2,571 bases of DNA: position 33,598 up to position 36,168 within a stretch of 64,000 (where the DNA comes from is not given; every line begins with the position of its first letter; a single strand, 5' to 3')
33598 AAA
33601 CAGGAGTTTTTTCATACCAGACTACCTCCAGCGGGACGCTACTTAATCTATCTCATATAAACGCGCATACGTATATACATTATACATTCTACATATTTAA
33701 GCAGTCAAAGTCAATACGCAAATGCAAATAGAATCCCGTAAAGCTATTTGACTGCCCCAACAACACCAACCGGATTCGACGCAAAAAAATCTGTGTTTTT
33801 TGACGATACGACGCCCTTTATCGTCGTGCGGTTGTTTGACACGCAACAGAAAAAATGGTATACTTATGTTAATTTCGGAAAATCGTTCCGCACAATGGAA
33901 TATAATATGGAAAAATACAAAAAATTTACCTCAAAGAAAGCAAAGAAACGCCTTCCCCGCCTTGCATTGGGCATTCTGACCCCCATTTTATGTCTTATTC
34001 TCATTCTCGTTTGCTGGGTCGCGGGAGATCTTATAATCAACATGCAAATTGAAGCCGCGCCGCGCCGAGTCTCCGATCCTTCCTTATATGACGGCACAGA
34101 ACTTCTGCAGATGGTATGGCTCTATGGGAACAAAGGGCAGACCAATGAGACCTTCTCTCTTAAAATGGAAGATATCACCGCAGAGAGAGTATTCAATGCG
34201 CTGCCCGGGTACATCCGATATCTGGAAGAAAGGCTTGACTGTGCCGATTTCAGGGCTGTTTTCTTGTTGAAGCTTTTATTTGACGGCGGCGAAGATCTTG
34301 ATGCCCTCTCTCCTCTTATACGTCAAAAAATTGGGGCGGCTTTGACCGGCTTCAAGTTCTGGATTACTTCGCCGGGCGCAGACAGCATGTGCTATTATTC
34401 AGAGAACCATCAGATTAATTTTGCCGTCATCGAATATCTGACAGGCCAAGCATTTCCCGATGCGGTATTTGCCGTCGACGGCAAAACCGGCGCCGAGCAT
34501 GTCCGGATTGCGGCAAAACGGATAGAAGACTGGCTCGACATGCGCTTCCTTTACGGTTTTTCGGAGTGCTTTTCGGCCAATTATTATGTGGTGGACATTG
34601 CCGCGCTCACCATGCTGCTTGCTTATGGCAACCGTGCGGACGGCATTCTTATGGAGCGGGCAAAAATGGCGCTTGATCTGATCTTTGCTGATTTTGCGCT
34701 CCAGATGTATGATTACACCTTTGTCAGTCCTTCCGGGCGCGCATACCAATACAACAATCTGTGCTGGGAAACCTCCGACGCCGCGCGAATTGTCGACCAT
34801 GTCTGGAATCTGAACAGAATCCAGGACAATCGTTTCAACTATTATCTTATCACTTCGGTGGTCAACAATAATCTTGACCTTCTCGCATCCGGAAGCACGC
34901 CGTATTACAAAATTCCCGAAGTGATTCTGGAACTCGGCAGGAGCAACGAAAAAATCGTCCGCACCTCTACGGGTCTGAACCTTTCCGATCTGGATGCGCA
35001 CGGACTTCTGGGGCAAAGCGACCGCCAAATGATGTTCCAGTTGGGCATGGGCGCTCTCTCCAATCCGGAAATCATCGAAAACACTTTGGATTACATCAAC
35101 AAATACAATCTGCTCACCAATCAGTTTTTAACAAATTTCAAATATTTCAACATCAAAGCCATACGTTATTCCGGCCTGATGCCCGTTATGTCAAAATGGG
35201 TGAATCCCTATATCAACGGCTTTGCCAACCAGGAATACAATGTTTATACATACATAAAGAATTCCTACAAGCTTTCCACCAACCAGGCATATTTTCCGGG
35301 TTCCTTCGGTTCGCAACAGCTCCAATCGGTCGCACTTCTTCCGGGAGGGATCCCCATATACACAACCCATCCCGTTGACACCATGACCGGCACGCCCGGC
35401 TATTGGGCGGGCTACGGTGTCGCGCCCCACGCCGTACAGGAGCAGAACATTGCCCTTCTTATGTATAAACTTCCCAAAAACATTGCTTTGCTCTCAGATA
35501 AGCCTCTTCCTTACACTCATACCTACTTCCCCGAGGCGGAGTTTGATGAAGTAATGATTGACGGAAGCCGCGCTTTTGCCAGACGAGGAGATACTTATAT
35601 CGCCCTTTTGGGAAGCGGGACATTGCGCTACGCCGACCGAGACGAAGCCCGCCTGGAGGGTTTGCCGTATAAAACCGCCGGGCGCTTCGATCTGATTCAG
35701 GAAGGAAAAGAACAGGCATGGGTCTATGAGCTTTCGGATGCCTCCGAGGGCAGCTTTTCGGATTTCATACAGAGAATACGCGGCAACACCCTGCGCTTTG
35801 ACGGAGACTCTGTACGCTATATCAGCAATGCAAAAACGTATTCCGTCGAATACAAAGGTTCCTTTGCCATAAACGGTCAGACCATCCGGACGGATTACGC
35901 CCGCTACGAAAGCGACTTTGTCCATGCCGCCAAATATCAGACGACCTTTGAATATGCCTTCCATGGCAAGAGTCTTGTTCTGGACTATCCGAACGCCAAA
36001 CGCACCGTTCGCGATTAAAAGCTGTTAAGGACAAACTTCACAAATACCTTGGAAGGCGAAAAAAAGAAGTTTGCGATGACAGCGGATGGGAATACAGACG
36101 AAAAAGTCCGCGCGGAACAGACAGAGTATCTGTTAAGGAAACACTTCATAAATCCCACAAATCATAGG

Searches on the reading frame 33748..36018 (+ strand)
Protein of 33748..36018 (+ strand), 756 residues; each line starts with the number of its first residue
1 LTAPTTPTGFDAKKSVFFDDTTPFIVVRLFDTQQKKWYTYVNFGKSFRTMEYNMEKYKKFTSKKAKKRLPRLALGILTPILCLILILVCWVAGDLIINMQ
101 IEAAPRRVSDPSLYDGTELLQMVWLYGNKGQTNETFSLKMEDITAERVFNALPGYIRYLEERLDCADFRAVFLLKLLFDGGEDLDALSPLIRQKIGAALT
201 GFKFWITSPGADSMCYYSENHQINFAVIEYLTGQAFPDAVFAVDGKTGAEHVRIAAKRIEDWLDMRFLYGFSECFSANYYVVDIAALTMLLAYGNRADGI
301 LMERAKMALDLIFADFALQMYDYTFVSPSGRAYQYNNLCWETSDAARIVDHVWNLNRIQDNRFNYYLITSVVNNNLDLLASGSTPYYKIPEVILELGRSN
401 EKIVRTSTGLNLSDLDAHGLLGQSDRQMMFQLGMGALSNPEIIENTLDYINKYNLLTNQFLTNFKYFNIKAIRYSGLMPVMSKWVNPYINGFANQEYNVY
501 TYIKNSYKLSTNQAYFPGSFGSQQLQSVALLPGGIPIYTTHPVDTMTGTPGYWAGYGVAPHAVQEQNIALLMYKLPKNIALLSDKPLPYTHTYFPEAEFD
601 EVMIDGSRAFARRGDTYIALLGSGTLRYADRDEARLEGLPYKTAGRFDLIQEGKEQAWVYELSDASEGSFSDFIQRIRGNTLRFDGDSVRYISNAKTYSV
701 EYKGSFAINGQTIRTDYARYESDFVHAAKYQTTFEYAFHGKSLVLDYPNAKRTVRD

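Call 11: search_protein_families(library=pfam, proteins=[window:33748-36018:+], max_evalue=0.001)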
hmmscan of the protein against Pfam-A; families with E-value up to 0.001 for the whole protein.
window:33748-36018:+ (756 aa): 0 families

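Call 37: search_protein_families(library=pfam, proteins=[window:33898-36018:+], max_evalue=10)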
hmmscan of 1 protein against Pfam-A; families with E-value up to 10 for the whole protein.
window:33898-36018:+ (706 aa): 0 families

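Call 38: search_solved_structures(query=window:33898-36018:+, max_evalue=1)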
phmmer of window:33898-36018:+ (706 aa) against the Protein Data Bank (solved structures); distinct sequences matched with E-value up to 1: 1.
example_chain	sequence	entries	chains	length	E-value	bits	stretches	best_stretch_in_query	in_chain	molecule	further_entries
6fjw_A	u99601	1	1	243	0.72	11.4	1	378-422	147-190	Cas6 protein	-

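Call 78: find_homologous_proteins(query=window:33898-36018:+, max_evalue=0.001)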
Query window:33898-36018:+ (706 aa): 25 proteins with E <= 0.001 among 8000 candidates.
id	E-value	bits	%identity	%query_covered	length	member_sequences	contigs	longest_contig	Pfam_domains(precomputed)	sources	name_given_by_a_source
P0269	0.0e+0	1627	100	100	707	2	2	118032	-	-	-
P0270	0.0e+0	1252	75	100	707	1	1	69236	-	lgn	-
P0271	0.0e+0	1250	74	100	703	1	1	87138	-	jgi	-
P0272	4.4e-285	966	60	99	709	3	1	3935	-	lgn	-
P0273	5.7e-221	754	50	98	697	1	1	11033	-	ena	-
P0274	1.9e-206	706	49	96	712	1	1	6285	-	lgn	-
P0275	3.6e-190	652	44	97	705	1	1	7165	-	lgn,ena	-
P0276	1.5e-184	633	44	97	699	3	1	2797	-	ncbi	-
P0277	1.2e-179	617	46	91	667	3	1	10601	-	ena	-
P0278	3.5e-178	612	43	94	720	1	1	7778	-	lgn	-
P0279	8.1e-169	581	43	89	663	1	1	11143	-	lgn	-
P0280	4.2e-166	572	42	90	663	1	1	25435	-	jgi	-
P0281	3.9e-165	569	42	89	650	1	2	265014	-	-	-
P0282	1.2e-153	531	39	91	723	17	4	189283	-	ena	-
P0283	1.6e-151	524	38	95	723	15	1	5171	-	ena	-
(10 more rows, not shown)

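Call 80: find_encoding_contigs(protein=P0282, flank=10000, max_places=2)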
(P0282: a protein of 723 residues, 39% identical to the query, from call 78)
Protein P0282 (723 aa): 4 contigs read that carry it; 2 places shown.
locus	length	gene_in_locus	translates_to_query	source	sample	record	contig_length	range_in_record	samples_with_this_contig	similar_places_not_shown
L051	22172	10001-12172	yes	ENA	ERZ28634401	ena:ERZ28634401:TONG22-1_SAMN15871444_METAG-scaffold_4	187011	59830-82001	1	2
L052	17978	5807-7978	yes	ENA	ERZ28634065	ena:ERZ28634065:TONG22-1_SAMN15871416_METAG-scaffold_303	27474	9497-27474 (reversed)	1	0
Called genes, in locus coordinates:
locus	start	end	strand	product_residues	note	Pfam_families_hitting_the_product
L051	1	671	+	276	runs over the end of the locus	PF04962:KduI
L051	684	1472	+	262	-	PF01261:AP_endonuc_2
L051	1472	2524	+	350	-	PF07470:Glyco_hydro_88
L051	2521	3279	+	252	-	PF01557:FAA_hydrolase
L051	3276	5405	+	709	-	PF00149:Metallophos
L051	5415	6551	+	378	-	-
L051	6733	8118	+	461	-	PF02614:UxaC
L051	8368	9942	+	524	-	PF07690:MFS_1, PF13347:MFS_2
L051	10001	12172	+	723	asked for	-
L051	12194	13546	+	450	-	PF00149:Metallophos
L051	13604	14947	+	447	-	PF00149:Metallophos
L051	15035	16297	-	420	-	-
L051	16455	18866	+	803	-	PF00133:tRNA-synt_1, PF01406:tRNA-synt_1e (faint), PF09334:tRNA-synt_1g, PF13603:tRNA-synt_1_2, PF00133:tRNA-synt_1, PF08264:Anticodon_1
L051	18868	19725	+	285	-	PF22435:MRM3-like_sub_bind, PF00588:SpoU_methylase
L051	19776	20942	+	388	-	PF13303:PTS_EIIC_2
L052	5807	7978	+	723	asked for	-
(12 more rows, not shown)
